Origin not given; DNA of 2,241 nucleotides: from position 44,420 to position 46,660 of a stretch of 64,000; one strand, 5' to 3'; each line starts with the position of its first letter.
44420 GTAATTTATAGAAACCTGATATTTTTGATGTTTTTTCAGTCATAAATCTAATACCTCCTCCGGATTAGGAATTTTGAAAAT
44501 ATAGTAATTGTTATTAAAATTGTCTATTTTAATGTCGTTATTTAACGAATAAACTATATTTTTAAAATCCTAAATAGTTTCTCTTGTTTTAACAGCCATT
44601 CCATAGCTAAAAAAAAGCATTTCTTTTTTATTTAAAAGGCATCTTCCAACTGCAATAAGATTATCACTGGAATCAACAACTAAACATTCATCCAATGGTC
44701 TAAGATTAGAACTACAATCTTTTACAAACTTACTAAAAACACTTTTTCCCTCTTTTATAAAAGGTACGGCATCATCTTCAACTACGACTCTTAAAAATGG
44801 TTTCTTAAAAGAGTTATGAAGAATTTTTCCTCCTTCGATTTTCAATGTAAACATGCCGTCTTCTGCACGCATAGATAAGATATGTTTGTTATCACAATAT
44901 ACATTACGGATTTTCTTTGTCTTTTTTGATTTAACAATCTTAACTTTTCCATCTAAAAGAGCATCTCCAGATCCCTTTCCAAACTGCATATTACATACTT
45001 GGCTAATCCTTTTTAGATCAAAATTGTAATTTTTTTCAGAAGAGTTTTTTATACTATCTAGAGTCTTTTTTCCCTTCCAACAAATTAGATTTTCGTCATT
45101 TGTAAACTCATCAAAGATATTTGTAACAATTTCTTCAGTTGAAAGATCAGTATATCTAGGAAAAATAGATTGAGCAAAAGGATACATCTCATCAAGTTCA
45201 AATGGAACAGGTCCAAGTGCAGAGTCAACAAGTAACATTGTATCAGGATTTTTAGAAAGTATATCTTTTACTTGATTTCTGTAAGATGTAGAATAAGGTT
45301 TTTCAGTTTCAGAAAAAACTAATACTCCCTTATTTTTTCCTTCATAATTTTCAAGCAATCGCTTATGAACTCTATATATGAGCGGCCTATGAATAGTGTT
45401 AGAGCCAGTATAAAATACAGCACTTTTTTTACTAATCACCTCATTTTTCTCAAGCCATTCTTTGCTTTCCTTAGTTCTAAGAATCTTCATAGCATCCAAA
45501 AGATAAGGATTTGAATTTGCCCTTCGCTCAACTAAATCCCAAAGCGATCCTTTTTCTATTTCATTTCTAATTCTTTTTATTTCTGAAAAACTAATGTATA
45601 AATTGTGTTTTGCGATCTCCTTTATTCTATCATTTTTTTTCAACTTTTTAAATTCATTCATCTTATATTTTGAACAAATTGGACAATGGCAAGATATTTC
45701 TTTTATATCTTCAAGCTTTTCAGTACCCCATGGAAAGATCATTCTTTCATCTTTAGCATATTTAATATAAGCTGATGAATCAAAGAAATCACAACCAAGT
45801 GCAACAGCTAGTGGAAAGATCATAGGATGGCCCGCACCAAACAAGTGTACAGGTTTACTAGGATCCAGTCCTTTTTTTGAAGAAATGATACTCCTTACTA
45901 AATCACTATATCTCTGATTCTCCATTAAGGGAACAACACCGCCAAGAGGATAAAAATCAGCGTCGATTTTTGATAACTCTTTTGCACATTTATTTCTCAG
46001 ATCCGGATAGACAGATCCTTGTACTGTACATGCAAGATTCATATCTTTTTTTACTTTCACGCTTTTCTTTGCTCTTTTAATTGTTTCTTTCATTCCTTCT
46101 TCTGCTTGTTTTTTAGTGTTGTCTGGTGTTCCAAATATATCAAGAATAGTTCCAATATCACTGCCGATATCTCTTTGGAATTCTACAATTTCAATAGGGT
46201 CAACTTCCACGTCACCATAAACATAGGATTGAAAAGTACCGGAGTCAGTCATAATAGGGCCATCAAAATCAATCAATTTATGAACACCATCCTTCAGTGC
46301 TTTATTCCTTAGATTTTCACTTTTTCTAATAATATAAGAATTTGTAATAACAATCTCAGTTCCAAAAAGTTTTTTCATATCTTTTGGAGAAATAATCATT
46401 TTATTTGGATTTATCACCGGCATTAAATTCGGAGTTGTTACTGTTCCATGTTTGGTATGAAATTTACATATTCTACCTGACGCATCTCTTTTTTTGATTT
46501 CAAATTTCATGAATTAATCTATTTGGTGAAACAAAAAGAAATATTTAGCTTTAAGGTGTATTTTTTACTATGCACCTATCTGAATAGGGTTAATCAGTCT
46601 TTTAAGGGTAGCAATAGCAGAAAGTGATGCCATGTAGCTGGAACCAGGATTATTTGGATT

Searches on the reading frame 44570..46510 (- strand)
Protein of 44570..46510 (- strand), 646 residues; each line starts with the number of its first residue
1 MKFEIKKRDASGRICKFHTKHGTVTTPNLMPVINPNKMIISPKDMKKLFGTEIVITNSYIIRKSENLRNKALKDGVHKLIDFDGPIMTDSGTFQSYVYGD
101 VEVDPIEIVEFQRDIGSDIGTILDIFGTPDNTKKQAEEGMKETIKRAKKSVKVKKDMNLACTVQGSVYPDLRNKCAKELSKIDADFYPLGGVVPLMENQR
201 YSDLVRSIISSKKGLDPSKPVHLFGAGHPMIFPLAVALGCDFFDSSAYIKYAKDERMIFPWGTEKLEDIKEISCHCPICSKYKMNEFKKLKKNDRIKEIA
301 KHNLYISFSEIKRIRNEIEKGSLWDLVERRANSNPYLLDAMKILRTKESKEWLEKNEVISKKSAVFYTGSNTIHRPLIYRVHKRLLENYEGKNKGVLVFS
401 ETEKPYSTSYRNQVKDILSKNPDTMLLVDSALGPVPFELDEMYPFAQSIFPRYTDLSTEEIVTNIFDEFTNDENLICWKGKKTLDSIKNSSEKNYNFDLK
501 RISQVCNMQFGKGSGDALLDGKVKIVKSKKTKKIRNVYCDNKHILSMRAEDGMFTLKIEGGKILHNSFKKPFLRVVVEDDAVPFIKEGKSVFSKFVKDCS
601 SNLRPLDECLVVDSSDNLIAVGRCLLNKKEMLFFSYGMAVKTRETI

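Call 40: search_protein_families(library=pfam, proteins=[window:44570-46510:-], max_evalue=0.00001)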
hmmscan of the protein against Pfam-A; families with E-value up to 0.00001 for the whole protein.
window:44570-46510:- (646 aa): 3 families
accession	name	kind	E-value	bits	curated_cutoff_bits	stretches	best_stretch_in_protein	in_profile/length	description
PF01702.25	TGT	-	8.7e-85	285.3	26.3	1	12-334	3-355/357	Queuine tRNA-ribosyltransferase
PF14810.12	TGT_C2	-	1.1e-24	86.9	25.3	1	501-571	2-72/72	Patch-forming domain C2 of tRNA-guanine transglycosylase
PF01472.26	PUA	-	1.4e-15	57.4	24.8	1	574-644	2-72/74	PUA domain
